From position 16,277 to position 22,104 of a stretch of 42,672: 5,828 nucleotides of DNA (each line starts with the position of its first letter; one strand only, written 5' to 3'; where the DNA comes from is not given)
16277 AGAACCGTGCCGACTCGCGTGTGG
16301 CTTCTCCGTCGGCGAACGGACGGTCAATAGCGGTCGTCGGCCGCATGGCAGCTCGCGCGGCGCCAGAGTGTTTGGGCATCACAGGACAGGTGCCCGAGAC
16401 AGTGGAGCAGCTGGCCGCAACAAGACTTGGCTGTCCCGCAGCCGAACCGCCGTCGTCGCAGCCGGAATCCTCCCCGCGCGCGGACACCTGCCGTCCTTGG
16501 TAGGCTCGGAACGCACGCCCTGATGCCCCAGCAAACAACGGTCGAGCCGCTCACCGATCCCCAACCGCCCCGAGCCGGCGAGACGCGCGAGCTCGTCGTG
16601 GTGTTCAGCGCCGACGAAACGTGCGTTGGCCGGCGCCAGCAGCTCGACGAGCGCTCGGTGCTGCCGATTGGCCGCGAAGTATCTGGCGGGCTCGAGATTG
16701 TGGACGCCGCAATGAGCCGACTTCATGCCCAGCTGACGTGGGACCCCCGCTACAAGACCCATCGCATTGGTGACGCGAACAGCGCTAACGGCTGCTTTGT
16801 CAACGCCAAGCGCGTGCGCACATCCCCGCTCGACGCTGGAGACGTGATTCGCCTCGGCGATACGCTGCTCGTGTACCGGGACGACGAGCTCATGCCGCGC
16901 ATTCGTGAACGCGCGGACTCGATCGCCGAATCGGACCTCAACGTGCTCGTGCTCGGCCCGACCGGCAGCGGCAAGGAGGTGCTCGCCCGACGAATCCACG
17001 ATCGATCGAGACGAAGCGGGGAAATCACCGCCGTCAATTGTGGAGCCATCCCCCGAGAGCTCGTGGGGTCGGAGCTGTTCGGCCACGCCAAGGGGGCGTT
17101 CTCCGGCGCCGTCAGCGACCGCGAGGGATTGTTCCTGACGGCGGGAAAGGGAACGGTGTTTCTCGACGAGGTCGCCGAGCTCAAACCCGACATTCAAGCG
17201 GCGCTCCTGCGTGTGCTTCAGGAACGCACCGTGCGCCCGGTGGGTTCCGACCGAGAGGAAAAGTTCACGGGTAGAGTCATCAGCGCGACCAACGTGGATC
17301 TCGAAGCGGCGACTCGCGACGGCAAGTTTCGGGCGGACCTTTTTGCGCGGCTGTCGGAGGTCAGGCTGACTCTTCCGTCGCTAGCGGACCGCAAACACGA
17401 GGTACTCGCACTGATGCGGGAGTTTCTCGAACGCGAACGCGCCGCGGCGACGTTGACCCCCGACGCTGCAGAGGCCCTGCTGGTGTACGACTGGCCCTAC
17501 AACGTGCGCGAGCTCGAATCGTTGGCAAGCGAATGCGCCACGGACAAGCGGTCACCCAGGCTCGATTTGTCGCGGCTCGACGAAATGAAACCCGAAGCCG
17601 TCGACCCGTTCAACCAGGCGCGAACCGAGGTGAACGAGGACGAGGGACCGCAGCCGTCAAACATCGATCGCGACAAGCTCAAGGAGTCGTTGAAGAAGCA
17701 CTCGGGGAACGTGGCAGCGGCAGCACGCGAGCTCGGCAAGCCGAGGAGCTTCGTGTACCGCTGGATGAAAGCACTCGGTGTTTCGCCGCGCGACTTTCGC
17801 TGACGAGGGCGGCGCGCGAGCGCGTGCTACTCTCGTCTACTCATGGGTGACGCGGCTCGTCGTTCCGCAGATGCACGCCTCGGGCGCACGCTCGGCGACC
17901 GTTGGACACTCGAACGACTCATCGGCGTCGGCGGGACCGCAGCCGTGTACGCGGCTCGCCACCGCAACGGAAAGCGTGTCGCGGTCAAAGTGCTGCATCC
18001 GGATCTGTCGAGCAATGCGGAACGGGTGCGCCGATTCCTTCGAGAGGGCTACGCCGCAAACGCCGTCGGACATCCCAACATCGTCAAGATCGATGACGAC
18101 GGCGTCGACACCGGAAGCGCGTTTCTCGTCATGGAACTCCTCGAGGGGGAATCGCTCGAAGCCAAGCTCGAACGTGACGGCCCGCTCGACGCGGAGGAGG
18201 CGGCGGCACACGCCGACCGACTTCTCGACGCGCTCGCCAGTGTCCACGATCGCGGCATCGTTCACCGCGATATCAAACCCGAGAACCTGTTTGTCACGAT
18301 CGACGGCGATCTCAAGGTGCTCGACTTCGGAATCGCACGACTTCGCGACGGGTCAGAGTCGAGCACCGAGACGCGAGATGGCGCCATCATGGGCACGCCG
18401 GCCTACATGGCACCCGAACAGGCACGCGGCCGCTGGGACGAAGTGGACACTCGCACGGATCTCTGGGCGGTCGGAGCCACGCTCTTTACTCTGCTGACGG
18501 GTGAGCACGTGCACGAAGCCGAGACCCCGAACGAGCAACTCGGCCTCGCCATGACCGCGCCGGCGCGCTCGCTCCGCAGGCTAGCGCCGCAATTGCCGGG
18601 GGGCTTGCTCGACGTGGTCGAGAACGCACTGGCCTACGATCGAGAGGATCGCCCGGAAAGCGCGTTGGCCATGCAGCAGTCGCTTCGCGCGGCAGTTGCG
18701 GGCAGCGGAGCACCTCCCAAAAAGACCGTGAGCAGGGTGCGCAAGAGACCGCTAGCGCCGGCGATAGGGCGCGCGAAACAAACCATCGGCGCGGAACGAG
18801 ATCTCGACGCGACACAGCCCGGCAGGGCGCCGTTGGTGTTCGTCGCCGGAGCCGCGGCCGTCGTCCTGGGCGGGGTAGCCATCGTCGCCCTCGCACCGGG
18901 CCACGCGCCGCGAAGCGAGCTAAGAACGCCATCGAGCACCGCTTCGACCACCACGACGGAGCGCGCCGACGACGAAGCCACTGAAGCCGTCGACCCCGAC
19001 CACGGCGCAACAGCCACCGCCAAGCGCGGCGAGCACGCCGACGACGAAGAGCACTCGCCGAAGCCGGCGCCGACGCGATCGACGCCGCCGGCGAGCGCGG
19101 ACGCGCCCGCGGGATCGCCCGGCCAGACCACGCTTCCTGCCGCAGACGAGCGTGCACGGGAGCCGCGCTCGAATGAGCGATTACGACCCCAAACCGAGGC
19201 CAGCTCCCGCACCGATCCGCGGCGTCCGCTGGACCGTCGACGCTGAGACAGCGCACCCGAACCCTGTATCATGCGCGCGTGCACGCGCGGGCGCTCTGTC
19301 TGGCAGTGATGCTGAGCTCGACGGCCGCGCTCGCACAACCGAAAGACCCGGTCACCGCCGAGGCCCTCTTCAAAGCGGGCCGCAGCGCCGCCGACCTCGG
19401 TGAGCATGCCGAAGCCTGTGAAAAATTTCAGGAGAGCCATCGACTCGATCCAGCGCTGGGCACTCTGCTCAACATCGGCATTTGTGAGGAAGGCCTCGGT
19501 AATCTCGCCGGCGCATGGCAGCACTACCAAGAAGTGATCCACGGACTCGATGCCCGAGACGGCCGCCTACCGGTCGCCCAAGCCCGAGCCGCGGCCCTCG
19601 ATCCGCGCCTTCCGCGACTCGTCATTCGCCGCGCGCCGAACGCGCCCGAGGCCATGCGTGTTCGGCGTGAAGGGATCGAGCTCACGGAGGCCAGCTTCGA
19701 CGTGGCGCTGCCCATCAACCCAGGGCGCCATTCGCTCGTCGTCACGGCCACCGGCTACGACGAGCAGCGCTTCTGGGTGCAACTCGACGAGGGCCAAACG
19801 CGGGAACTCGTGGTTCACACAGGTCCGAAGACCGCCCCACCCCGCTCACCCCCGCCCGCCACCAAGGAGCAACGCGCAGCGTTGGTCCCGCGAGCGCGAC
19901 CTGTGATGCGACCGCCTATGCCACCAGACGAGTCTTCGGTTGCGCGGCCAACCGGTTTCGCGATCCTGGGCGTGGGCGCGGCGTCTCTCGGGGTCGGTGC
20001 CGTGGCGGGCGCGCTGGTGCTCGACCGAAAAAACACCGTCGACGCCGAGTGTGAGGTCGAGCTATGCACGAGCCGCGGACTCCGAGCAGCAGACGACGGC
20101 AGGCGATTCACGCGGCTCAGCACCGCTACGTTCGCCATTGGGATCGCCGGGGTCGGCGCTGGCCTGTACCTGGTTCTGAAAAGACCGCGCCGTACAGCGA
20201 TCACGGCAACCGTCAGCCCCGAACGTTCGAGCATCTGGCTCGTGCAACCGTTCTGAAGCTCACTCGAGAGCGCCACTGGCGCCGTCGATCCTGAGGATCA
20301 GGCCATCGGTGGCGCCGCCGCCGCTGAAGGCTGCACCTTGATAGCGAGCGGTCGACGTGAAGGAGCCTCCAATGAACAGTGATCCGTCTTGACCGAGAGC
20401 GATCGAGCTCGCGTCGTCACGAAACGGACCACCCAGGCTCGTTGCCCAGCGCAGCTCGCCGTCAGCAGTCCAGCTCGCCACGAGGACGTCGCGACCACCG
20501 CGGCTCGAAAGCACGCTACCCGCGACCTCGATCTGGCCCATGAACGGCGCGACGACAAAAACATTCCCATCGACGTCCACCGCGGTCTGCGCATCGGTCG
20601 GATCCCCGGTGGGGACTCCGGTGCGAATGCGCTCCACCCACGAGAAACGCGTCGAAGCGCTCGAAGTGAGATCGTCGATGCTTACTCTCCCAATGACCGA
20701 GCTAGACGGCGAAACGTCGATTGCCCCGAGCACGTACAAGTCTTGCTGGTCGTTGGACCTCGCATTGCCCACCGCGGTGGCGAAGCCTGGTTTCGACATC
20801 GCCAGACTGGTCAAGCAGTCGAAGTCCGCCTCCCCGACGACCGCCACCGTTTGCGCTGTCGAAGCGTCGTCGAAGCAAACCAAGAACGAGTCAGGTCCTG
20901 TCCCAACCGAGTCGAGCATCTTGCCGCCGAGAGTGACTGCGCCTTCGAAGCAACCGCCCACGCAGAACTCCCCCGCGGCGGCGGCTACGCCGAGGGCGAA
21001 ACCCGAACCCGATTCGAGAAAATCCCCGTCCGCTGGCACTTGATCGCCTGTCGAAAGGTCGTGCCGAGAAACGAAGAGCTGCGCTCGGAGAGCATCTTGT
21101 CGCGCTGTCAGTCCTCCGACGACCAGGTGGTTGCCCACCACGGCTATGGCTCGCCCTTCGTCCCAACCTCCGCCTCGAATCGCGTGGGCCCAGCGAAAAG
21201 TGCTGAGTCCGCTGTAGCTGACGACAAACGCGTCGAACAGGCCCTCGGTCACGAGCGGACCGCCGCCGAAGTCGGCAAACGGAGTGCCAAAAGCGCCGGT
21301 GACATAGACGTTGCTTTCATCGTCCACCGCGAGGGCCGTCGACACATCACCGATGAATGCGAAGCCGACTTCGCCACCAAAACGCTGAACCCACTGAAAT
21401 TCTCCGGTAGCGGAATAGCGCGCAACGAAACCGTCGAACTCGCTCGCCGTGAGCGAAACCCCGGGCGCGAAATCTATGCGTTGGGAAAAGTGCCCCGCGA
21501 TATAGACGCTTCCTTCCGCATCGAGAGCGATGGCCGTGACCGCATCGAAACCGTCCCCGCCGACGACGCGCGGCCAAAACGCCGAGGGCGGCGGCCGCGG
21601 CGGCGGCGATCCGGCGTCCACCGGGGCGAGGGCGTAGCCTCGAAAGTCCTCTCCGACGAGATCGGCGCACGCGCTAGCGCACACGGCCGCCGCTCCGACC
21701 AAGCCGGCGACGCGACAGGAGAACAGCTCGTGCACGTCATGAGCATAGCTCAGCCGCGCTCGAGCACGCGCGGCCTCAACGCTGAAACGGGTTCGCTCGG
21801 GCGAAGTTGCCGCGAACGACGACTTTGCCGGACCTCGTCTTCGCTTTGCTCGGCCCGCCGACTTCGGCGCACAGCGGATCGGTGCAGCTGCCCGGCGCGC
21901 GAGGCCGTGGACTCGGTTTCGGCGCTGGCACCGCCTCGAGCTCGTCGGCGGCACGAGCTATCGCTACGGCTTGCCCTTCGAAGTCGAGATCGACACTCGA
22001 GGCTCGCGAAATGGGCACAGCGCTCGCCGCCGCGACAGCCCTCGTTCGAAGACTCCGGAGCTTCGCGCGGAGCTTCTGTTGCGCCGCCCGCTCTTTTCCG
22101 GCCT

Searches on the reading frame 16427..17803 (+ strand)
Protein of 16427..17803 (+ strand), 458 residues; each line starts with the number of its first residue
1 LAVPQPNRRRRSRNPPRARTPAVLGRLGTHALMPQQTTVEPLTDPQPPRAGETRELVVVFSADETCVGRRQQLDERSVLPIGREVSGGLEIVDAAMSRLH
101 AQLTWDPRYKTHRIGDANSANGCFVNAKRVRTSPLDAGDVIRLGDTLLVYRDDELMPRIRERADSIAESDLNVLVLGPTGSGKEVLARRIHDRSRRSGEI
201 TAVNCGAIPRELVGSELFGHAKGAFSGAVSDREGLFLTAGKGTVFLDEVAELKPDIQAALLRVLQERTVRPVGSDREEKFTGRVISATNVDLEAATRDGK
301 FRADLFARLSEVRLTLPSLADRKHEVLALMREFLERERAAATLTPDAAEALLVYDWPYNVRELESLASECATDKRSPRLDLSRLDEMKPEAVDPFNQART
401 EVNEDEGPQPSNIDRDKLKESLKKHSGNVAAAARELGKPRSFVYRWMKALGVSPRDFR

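Call 59: search_protein_families(library=pfam, proteins=[window:16427-17803:+], max_evalue=0.001)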
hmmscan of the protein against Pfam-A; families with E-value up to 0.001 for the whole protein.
window:16427-17803:+ (458 aa): 10 families
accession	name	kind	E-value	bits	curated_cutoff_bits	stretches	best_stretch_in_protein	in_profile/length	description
PF00158.32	Sigma54_activat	-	7.1e-57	192.2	20.2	1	153-314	5-167/168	Sigma-54 interaction domain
PF14532.12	Sigma54_activ_2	-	1.7e-19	70.8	25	1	156-319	7-138/138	Sigma-54 interaction domain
PF00498.31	FHA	-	1.4e-10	41.8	20.7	1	81-144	3-67/67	FHA domain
PF07728.20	AAA_5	-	4.9e-10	40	22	1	172-281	1-107/139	AAA domain (dynein-related subfamily)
PF25601.1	AAA_lid_14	-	1.7e-08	34.6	27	1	321-386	2-72/87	AAA+ ATPase lid domain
PF16697.10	Yop-YscD_cpl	-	2.3e-06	28.2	33.2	1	77-151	17-91/94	Inner membrane component of T3SS, cytoplasmic domain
PF01078.27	Mg_chelatase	-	3.8e-06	26.9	20.3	0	229-284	95-150/207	Magnesium chelatase, subunit ChlI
PF07724.20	AAA_2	-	6.1e-05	23.5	27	1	172-282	5-116/166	AAA domain (Cdc48 subfamily)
PF02954.25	HTH_8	-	0.00031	20.9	22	1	412-449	4-41/42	Bacterial regulatory protein, Fis family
PF13191.12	AAA_16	-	0.00047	21.1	32.6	0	148-268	2-124/167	AAA ATPase domain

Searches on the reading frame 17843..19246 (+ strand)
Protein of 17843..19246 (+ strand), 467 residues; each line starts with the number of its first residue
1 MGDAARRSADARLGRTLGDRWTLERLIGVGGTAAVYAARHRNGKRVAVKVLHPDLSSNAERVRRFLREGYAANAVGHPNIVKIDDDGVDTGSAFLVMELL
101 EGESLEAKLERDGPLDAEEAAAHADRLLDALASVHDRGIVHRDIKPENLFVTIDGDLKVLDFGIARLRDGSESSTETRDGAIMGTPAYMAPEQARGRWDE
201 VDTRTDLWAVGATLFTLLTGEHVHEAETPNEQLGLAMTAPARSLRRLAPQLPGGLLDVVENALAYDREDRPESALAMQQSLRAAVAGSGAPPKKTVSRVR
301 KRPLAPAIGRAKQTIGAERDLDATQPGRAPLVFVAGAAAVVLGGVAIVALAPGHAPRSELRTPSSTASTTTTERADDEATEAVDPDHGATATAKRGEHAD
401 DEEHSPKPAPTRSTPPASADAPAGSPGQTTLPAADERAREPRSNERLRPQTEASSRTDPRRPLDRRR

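Call 59: search_protein_families(library=pfam, proteins=[window:17843-19246:+], max_evalue=0.001)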
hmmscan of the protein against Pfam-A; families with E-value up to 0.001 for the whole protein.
window:17843-19246:+ (467 aa): 5 families
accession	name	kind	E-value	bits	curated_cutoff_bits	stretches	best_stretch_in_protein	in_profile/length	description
PF00069.31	Pkinase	-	1.7e-45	156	31.7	1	22-279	2-260/263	Protein kinase domain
PF07714.23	PK_Tyr_Ser-Thr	-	5.4e-25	88.6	23.1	1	23-272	3-250/258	Protein tyrosine and serine/threonine kinase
PF03109.22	ABC1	-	1.5e-11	44.4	22.9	2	90-166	140-215/244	ABC1 atypical kinase-like domain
PF01636.29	APH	-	4.8e-10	40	23.2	1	27-136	5-109/239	Phosphotransferase enzyme family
PF06293.20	Kdo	-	0.00022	21.2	21.3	1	86-169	84-173/207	Lipopolysaccharide kinase (Kdo/WaaP) family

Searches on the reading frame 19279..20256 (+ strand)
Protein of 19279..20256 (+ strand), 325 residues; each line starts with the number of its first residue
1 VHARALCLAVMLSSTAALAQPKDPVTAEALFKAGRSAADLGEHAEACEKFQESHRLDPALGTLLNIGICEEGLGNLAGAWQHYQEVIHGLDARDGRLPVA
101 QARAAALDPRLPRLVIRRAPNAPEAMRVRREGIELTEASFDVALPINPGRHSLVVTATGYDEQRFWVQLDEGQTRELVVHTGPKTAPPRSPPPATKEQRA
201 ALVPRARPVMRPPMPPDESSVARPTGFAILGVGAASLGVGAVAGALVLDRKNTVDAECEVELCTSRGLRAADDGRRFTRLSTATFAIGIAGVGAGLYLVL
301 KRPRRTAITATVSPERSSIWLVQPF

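Call 59: search_protein_families(library=pfam, proteins=[window:19279-20256:+], max_evalue=0.001)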
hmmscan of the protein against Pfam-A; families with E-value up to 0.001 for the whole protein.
window:19279-20256:+ (325 aa): 2 families
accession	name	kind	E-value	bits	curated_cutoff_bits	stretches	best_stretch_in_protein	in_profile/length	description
PF07719.23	TPR_2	-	1.6e-05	25.1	27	1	27-59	1-33/34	Tetratricopeptide repeat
PF13174.12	TPR_6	-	0.00013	22.8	26.3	0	28-52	1-25/33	Tetratricopeptide repeat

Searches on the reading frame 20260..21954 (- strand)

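Call 59: search_protein_families(library=pfam, proteins=[window:20260-21954:-], max_evalue=0.001)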
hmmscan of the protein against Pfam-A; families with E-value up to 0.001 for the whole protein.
window:20260-21954:- (564 aa): 1 family
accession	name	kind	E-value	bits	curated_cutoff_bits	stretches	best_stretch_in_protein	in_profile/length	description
PF06739.17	SBBP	-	2.2e-06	28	20.5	1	187-220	1-30/38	Beta-propeller repeat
